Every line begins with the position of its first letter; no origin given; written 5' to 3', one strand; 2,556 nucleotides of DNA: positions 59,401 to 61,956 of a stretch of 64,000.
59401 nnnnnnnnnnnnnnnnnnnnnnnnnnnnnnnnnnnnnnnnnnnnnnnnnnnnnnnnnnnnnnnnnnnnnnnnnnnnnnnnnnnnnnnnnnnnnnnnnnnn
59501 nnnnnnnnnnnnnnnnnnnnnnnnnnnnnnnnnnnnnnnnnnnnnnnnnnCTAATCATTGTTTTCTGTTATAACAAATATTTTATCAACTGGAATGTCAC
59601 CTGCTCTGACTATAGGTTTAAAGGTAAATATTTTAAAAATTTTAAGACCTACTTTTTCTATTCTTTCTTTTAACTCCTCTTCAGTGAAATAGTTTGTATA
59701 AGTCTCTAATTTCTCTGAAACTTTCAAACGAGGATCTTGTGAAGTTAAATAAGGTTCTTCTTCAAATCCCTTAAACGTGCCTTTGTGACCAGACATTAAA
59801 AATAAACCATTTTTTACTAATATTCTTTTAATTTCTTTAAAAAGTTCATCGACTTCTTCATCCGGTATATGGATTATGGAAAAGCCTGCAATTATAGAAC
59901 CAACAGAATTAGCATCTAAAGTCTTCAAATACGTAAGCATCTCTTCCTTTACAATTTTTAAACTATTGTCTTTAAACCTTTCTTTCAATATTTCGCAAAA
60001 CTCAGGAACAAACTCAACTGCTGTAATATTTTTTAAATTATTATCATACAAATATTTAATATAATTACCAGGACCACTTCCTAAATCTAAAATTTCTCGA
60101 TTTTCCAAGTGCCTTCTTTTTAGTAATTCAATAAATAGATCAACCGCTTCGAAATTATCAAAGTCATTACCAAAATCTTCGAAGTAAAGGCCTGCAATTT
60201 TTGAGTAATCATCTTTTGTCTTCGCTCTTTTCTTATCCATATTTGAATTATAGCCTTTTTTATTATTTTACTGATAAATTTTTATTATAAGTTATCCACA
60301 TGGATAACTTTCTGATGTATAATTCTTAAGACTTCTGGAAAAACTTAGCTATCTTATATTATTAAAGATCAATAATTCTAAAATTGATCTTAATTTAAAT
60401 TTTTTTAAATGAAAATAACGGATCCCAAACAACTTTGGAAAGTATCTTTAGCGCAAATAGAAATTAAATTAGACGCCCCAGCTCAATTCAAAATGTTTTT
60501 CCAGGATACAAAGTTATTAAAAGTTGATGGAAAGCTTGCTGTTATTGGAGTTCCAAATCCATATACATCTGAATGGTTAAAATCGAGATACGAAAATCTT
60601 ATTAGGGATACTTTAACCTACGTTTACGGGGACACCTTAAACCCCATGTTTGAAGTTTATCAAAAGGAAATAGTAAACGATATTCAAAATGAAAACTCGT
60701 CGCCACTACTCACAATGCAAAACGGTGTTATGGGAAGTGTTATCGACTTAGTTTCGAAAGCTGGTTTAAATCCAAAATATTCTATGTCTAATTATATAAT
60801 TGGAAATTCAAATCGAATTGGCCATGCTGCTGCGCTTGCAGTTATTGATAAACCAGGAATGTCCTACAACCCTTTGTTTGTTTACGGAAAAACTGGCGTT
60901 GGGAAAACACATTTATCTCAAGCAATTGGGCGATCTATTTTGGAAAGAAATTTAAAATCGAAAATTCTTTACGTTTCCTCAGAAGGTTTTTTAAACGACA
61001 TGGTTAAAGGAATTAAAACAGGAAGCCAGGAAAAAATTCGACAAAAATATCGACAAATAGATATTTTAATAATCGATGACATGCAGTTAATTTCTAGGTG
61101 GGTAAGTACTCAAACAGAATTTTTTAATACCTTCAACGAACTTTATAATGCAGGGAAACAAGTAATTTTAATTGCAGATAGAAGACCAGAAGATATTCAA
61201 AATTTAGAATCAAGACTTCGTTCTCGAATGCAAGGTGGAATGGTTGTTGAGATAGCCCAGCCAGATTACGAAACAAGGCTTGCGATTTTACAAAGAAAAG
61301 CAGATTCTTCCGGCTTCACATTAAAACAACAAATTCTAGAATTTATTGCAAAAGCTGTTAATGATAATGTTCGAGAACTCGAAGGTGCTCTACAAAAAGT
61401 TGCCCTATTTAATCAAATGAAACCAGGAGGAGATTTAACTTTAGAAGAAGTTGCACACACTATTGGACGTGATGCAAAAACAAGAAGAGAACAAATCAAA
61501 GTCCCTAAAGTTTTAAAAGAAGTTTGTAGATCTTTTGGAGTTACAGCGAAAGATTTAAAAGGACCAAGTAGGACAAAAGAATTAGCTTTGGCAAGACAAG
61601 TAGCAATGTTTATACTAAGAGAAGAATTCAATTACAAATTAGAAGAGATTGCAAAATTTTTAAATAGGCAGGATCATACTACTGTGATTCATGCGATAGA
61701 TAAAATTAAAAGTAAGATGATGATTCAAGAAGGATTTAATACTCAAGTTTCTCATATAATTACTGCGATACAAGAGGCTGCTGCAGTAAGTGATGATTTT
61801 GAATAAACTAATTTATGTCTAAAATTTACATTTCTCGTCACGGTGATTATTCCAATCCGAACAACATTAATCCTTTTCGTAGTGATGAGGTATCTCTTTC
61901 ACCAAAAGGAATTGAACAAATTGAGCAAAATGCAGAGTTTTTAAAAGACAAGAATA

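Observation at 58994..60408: Origin region with atypical gene order: dnaN and yidD on the opposite strand from dnaA, a methyltransferase where rnpA is expected, DnaA boxes in two spacers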

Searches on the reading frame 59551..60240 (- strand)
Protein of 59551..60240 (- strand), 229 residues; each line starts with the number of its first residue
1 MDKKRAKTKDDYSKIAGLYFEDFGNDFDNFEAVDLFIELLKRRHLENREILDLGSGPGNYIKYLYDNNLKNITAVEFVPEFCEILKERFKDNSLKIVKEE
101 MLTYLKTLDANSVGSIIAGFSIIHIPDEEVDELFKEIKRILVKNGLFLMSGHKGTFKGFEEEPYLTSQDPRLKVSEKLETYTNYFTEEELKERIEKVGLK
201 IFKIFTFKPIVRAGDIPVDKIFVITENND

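Call 4: search_protein_families(library=pfam, proteins=[window:59551-60240:-], max_evalue=0.01)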
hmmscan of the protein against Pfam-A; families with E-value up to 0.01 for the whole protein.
window:59551-60240:- (229 aa): 8 families
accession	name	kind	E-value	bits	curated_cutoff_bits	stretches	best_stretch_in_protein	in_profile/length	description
PF08241.18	Methyltransf_11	-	7.5e-13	49.4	21.2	1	51-148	1-94/95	Methyltransferase domain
PF13649.12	Methyltransf_25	-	1.8e-11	45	27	1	50-145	1-97/97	Methyltransferase domain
PF13489.12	Methyltransf_23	-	3e-08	34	27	1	37-201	13-161/164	Methyltransferase domain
PF08242.18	Methyltransf_12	-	3.4e-06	28.1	30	1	51-147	1-98/98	Methyltransferase domain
PF00398.26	RrnaAD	-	8.1e-06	25.6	24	1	46-104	30-88/263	Ribosomal RNA adenine dimethylase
PF13847.12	Methyltransf_31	-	2.5e-05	24.4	27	1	47-170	4-126/145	Methyltransferase domain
PF05891.18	Methyltransf_PK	-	4.2e-05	23.6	27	1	32-150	37-160/218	AdoMet dependent proline di-methyltransferase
PF01728.25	FtsJ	-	0.0039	17.6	24.1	1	38-82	11-58/181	FtsJ-like methyltransferase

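Call 34: search_protein_families(library=ncbifam, proteins=[window:59551-60240:-], max_evalue=0.001)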
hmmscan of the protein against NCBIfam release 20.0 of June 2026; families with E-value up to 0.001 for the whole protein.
window:59551-60240:- (229 aa): 10 families
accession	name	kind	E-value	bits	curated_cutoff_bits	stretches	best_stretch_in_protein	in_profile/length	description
NF041658.1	ornithlipidmtase_OlsG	equivalog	1.4e-07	31.5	350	1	47-147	41-147/191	ornithine lipid N-methyltransferase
NF043040.1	corrin_prot_MT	hypoth_equivalog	1.2e-06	28.1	180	1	44-149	39-147/216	corrinoid protein-associated methyltransferase CpaM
TIGR02072.1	BioC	equivalog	3e-06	27.2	184.95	1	37-161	24-145/244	malonyl-ACP O-methyltransferase BioC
NF000499.2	Erm23S_rRNA_broad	equivalog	2.5e-05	23.8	212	1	45-104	22-81/244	23S ribosomal RNA methyltransferase Erm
NF003380.0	PRK04457.1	equivalog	3.1e-05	23.1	304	1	47-149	70-178/265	polyamine aminopropyltransferase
NF045667.1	MTase_DVU1556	equivalog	7.4e-05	22.3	155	1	45-201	21-162/213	DVU_1556 family methyltransferase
NF053839.1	CPFASynBruc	equivalog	0.00013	21.1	600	1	46-150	174-277/410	cyclopropane fatty acid synthase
TIGR00755.1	ksgA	equivalog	0.00014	21.3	171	1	45-110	28-94/256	16S rRNA (adenine(1518)-N(6)/adenine(1519)-N(6))-dimethyltransferase RsmA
TIGR01934.1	MenG_MenH_UbiE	subfamily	0.00017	21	158.35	1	45-148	38-140/223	ubiquinone/menaquinone biosynthesis methyltransferase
NF045649.1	2X_seleno_MduS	exception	0.0006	18.9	380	1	20-165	19-163/338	methyltransferase domain-containing selenoprotein MduS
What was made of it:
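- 59551..60240 (-): Strain-specific class I SAM-dependent methyltransferase of the small-molecule type. It overlaps the yidD start by 8 nt, so it probably forms an operon with yidD. Matches Methyltransf_11, _25 and _23 (call 4), but no NCBIfam family reaches its cutoff (call 34).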

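Call 39: find_homologous_proteins(query=window:59551-60240:-, max_evalue=0.00001)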
Query window:59551-60240:- (229 aa): 14 proteins with E <= 0.00001 among 486 candidates.
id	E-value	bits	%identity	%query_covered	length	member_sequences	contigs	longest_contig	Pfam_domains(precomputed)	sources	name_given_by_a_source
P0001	1.6e-144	497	100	100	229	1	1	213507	PF00398.27,PF13489.13,PF13649.13,PF08241.19,PF08242.19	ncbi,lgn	ncbi:MAG: methyltransferase domain-containing protein [Candidatus Dojkabacteria bacterium]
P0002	6.4e-62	227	48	98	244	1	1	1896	PF00398.27,PF13489.13,PF13649.13,PF08241.19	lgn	-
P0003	3.1e-59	218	45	99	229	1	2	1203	PF13489.13,PF13649.13,PF08241.19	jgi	jgi:SAM-dependent methyltransferase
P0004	6.0e-59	217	45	100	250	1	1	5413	PF13489.13,PF13649.13,PF08241.19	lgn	-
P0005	9.1e-59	217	48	98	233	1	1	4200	PF13847.13,PF13489.13,PF13649.13,PF08241.19,PF08242.19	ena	-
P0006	3.4e-58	215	47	96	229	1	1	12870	PF13489.13,PF13649.13,PF08241.19,PF08242.19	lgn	-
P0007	8.4e-57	210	44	99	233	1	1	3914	PF13489.13,PF13649.13,PF08241.19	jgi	jgi:predicted TPR repeat methyltransferase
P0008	7.6e-56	207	45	98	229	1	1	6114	PF13847.13,PF13489.13,PF13649.13,PF08241.19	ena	-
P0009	1.7e-55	206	44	98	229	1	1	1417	PF13489.13,PF13649.13,PF01728.26,PF08241.19,PF08242.19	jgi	jgi:SAM-dependent methyltransferase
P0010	2.2e-55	206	44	98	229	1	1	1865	PF13489.13,PF13649.13,PF08241.19,PF08242.19,PF05891.19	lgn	-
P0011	7.7e-55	204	49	91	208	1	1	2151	PF13489.13,PF13649.13,PF08241.19,PF08242.19,PF05891.19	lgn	-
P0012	1.3e-43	167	44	97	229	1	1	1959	PF13489.13,PF13649.13,PF08241.19,PF08242.19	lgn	-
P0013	3.5e-37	146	55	56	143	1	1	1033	-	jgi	jgi:hypothetical protein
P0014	9.0e-37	145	52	62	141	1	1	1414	-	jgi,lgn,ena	-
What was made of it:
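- The source is a metagenome-assembled genome (call 39), and origin regions are rearrangement-prone.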

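Call 41: find_encoding_contigs(protein=P0001, flank=10000, max_places=3)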
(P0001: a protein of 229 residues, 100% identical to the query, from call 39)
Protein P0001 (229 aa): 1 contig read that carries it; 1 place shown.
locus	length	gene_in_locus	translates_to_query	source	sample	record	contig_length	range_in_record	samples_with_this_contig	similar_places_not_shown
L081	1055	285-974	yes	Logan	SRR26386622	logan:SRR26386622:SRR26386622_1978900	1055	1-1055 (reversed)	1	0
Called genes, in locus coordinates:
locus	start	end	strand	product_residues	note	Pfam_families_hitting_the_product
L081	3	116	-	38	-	?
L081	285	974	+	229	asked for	PF13489:Methyltransf_23, PF00398:RrnaAD (weak), PF08241:Methyltransf_11, PF08242:Methyltransf_12 (weak), PF13649:Methyltransf_25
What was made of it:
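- Tried and rejected: The methyltransferase look-up returned only a 1-kb Logan contig (call 41).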

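Call 42: find_encoding_contigs(protein=P0006, flank=8000, max_places=2)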
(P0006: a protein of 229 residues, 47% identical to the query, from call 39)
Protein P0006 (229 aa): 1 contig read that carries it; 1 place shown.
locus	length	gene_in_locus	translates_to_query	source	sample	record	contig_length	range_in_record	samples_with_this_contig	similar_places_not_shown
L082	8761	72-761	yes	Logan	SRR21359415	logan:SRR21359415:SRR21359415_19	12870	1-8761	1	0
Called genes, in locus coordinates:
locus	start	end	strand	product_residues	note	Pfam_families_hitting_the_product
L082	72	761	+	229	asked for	PF13489:Methyltransf_23, PF08241:Methyltransf_11, PF08242:Methyltransf_12 (weak), PF13649:Methyltransf_25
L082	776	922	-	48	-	-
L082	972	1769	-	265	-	PF00376:MerR, PF13411:MerR_1, PF06445:GyrI-like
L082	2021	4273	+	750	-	PF02463:SMC_N (faint), PF03193:RsgA_GTPase (faint), PF13191:AAA_16 (faint), PF13555:AAA_29 (faint), PF13304:AAA_21 (faint), PF13401:AAA_22 (faint), PF00005:ABC_tran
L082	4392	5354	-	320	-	PF00294:PfkB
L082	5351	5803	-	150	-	PF06821:Ser_hydrolase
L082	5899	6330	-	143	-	PF00293:NUDIX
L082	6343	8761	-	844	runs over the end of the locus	PF00690:Cation_ATPase_N, PF00122:E1-E2_ATPase, PF00702:Hydrolase, PF13246:Cation_ATPase (faint), PF00689:Cation_ATPase_C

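Call 43: find_encoding_contigs(protein=P0008, flank=8000, max_places=2)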
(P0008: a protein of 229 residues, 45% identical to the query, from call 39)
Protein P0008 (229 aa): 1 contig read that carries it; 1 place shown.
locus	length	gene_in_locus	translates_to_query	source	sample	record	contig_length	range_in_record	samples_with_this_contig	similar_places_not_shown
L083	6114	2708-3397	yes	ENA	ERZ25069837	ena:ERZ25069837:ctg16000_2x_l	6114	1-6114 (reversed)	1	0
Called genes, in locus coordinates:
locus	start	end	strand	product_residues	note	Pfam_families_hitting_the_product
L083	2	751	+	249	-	?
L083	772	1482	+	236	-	PF00106:adh_short, PF01370:Epimerase, PF02719:Polysacc_synt_2 (weak), PF08659:KR, PF13460:NAD_binding_10 (weak), PF13561:adh_short_C2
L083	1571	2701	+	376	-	PF07690:MFS_1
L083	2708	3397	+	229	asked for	PF13489:Methyltransf_23 (weak), PF13649:Methyltransf_25, PF13847:Methyltransf_31 (weak), PF08241:Methyltransf_11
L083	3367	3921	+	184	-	PF04307:YdjM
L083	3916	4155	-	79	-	-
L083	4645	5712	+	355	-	-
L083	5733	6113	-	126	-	?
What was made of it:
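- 59551..60240 (-): The next-best homologues are at most 49% identical over the full length and sit in unrelated contexts (calls 39, 42, 43).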

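Call 57: search_solved_structures(query=window:59551-60240:-, max_evalue=0.001)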
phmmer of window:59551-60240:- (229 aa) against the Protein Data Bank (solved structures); distinct sequences matched with E-value up to 0.001: 8.
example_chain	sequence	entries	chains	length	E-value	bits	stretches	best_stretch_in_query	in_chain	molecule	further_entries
3dtn_A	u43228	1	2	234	8.7e-09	38.4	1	11-150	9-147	Putative Methyltransferase MM_2633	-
4iv8_A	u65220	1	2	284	5e-07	32.7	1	19-153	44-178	Phosphoethanolamine N-methyltransferase,putative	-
4mwz_A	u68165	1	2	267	0.00011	25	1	21-153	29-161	Phosphoethanolamine N-methyltransferase, putative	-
4iv0_A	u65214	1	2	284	0.00012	24.8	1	20-153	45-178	Phosphoethanolamine N-methyltransferase, putative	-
4r6w_A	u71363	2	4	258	0.00019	24.2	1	23-164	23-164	Phosphoethanolamine N-methyltransferase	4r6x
3uj6_A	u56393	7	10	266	0.00034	23.4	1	23-164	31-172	Phosphoethanolamine N-methyltransferase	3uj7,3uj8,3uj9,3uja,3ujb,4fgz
3ujd_A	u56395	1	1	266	0.00037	23.3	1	23-164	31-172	Phosphoethanolamine N-methyltransferase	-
2avn_A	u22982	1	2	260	0.00047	22.9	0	42-149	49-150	ubiquinone/menaquinone biosynthesis methyltransferase-related protein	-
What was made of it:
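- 59551..60240 (-): The nearest solved structures are MM_2633 and phosphoethanolamine N-methyltransferases (call 57).
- On DNA methyltransferase, as a possible origin-linked function of the inserted gene: No NCBIfam family reaches its cutoff (calls 4, 34, 57).
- Tried and rejected: Rejected (calls 34, 57).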

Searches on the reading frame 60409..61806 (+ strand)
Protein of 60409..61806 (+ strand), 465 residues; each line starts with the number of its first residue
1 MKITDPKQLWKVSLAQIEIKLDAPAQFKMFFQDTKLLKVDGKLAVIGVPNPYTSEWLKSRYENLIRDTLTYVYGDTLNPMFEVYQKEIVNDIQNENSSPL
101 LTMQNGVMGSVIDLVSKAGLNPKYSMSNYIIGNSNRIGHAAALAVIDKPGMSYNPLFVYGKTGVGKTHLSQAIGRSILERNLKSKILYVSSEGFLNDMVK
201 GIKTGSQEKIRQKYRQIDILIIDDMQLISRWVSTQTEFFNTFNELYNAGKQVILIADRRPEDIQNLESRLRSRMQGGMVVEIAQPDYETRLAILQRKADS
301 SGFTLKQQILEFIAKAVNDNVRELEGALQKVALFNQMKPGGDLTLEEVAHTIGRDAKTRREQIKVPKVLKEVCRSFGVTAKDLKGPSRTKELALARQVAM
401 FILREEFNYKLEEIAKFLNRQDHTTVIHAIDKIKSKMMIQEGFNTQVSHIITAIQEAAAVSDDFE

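Call 4: search_protein_families(library=pfam, proteins=[window:60409-61806:+], max_evalue=0.01)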
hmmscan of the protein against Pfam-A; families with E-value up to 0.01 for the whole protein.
window:60409-61806:+ (465 aa): 12 families
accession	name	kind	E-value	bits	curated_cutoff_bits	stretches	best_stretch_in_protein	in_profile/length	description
PF00308.24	Bac_DnaA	-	1.4e-57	194.9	23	1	120-280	1-161/162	Bacterial DnaA ATPAse domain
PF08299.17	Bac_DnaA_C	-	1e-23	83.6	31.5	1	367-433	3-69/69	Bacterial dnaA protein helix-turn-helix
PF01695.23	IstB_IS21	-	2.8e-09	37.3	24.1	1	156-253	95-190/238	IstB-like ATP binding protein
PF11638.13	DnaA_N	-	3e-06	27.3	24.6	1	8-69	2-63/65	DnaA N-terminal domain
PF13401.12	AAA_22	-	3.5e-06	27.8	27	1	155-256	7-122/130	AAA domain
PF00004.35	AAA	-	1e-05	26.5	21.2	1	157-275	2-124/131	ATPase family associated with various cellular activities (AAA)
PF22688.2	Hda_lid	-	1.2e-05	25.6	27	1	288-330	2-44/65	Hda, lid domain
PF13191.12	AAA_16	-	0.00016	22.7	32.6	1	152-218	24-98/167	AAA ATPase domain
PF13173.12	AAA_14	-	0.00017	22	27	1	154-242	3-88/129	AAA domain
PF13479.12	AAA_24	-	0.00017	21.9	27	0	223-269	95-141/195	AAA domain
PF00910.28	RNA_helicase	-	0.00096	20.1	21.5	1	157-231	2-64/105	RNA helicase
PF01637.24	ATPase_2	-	0.0022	18.3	33.2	1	153-257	20-117/225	ATPase domain predominantly from Archaea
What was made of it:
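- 60409..61806 (+): dnaA, the replication initiator. Bac_DnaA E = 1.4e-57, Bac_DnaA_C E = 1e-23, DnaA_N E = 3e-6 (call 4).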

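Call 9: find_encoding_contigs(protein=window:60409-61806:+, flank=10000, max_places=6)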
Protein window:60409-61806:+ (465 aa): no gene with exactly this product is on record in the collection.

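Call 10: find_related_loci(query=window:60409-61806:+, collection=genome_contigs, flank=10000)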
Query window:60409-61806:+ (465 aa) in genome_contigs; peptide patterns used: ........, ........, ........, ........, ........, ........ (x = any residue, [..] = any of these).
568 stretches matched a pattern; 540 encode a relative of the query (tblastn E <= 1e-3); the best 80 are kept; 80 distinct loci.
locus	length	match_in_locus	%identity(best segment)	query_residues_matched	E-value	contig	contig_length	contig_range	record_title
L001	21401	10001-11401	90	1-465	0e+0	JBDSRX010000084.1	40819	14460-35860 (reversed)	MAG: Candidatus Dojkabacteria bacterium isolate cluster1_bin.520 k127_7444706, whole genome shotgun sequence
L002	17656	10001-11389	72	1-463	0e+0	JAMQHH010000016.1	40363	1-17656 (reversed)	MAG: Candidatus Dojkabacteria bacterium isolate PAT1 H2_k97_297121, whole genome shotgun sequence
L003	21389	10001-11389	73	1-463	0e+0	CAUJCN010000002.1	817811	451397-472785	MAG: Patescibacteria group bacterium isolate KLAP211 genome assembly, contig: KLAP211_272759, whole genome shotgun seque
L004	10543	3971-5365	73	1-463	0e+0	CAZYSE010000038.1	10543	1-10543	MAG TPA_asm: uncultured Candidatus Saccharibacteria bacterium isolate SRP286056_co1_293 genome assembly, contig: NODE_81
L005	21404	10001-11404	72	1-465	0e+0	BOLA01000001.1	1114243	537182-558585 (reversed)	Patescibacteria group bacterium BroJett037 DNA, sequence1, whole genome shotgun sequence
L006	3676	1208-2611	72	1-465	0e+0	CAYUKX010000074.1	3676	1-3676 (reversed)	MAG TPA_asm: uncultured Candidatus Saccharibacteria bacterium isolate SRP107338_co1_190 genome assembly, contig: NODE_39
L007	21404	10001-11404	72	1-465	0e+0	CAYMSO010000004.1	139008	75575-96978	MAG TPA_asm: uncultured Candidatus Saccharibacteria bacterium isolate binchicken_co130_46 genome assembly, contig: NODE_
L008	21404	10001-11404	72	1-465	0e+0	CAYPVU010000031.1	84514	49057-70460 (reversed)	MAG TPA_asm: uncultured Candidatus Saccharibacteria bacterium isolate binchicken_co23_219 genome assembly, contig: k141_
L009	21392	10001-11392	72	1-463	0e+0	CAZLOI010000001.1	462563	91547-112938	MAG TPA_asm: uncultured Candidatus Saccharibacteria bacterium isolate binchicken_co179_42 genome assembly, contig: NODE_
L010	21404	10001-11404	72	1-465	0e+0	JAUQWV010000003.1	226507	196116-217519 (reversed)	MAG: Candidatus Dojkabacteria bacterium isolate BIN12 contig_81617, whole genome shotgun sequence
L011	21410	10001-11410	71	1-463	0e+0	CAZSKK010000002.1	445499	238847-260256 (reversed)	MAG TPA_asm: uncultured Candidatus Saccharibacteria bacterium isolate binchicken_co130_48 genome assembly, contig: NODE_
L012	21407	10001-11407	72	1-465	0e+0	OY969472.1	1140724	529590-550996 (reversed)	MAG: uncultured bacterium isolate MFD02416.bin.c.3 genome assembly, chromosome: 1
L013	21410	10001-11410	68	1-465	0e+0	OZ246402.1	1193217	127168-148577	MAG: uncultured Candidatus Saccharibacteria bacterium isolate SRP286056_co1_47 genome assembly, chromosome: 1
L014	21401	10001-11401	68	1-465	0e+0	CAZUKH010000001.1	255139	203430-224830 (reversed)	MAG TPA_asm: uncultured Candidatus Saccharibacteria bacterium isolate SRP290908_co1_393 genome assembly, contig: NODE_23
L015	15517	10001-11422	70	1-465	0e+0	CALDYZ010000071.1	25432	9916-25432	MAG: Candidatus Dojkabacteria bacterium isolate N1_Bin_METABAT__250_sub_1 genome assembly, contig: c_000002815509, whole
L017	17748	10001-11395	67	1-465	0e+0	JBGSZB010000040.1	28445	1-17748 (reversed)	MAG: Candidatus Dojkabacteria bacterium isolate JTS-AC489 k141_3093494, whole genome shotgun sequence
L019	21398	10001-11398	67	1-465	0e+0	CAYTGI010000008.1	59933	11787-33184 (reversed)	MAG TPA_asm: uncultured Candidatus Saccharibacteria bacterium isolate SRP141376_co3_398 genome assembly, contig: NODE_11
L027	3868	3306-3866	86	1-185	3e-109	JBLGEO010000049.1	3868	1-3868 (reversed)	MAG: Candidatus Dojkabacteria bacterium isolate cluster3_bin.91 cluster3_bin.91_NODE_145366, whole genome shotgun sequen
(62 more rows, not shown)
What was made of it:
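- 60409..61806 (+): It is 54-92% identical to Dojkabacteria DnaA proteins (call 10).
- Dojkabacteria loci give 54-92% DnaA identity (call 10).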

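Call 38: search_protein_families(library=pfam, proteins=[L027:2658-3137:-, L008:9280-9861:-, L017:9114-9554:-, L017:9542-9832:-, L019:8947-9420:-, L019:9446-9823:-, L011:9426-9704:-, L001:12060-12812:+, L005:13152-13979:-], max_evalue=0.001)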
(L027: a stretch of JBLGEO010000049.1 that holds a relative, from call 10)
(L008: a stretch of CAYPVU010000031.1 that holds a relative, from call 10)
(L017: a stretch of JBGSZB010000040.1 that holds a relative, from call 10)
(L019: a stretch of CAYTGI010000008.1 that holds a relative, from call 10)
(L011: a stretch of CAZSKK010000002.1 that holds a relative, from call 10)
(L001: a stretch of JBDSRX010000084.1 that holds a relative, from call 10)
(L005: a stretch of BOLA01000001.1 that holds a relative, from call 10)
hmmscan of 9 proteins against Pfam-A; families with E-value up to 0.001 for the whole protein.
L027:2658-3137:- (159 aa): 0 families

L008:9280-9861:- (193 aa): 1 family
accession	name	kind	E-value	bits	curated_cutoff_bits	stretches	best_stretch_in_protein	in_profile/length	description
PF03473.23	MOSC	-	1.5e-15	57.7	22.7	1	68-179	10-118/120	MOSC domain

L017:9114-9554:- (146 aa): 1 family
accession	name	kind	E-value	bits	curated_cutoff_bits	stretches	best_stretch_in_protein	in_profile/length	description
PF01850.27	PIN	-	7.7e-16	59.2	23.6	1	8-131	3-119/120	PIN domain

L017:9542-9832:- (96 aa): 1 family
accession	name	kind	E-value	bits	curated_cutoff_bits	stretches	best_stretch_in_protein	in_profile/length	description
PF15937.10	PrlF_antitoxin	-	0.00041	20.9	32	1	18-63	3-48/99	prlF antitoxin for toxin YhaV_toxin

L019:8947-9420:- (157 aa): 1 family
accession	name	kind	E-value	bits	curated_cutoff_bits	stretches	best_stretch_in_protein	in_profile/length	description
PF00293.34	NUDIX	-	3e-11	43.9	21.1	1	14-141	2-126/134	NUDIX domain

L019:9446-9823:- (125 aa): 2 families
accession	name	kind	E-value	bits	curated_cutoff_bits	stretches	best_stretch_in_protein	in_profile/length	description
PF12681.13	Glyoxalase_2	-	5e-07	30.1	30.1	1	11-117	7-109/118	Glyoxalase-like domain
PF00903.31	Glyoxalase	-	3.7e-05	24.5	20.6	1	11-119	8-119/121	Glyoxalase/Bleomycin resistance protein/Dioxygenase superfamily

L011:9426-9704:- (92 aa): 0 families

L001:12060-12812:+ (250 aa): 3 families
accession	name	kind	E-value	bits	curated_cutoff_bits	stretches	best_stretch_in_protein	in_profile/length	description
PF12695.13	Abhydrolase_5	-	3.5e-49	167.2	27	1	71-235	1-162/164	Alpha/beta hydrolase family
PF00561.26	Abhydrolase_1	-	1.7e-05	25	25.8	1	125-162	68-102/245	alpha/beta hydrolase fold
PF12146.15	Hydrolase_4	-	6.1e-05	22.9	27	1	117-170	67-121/239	Serine aminopeptidase, S33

L005:13152-13979:- (275 aa): 0 families
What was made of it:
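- Checked: Gene identities (Pfam, calls 4 and 38).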
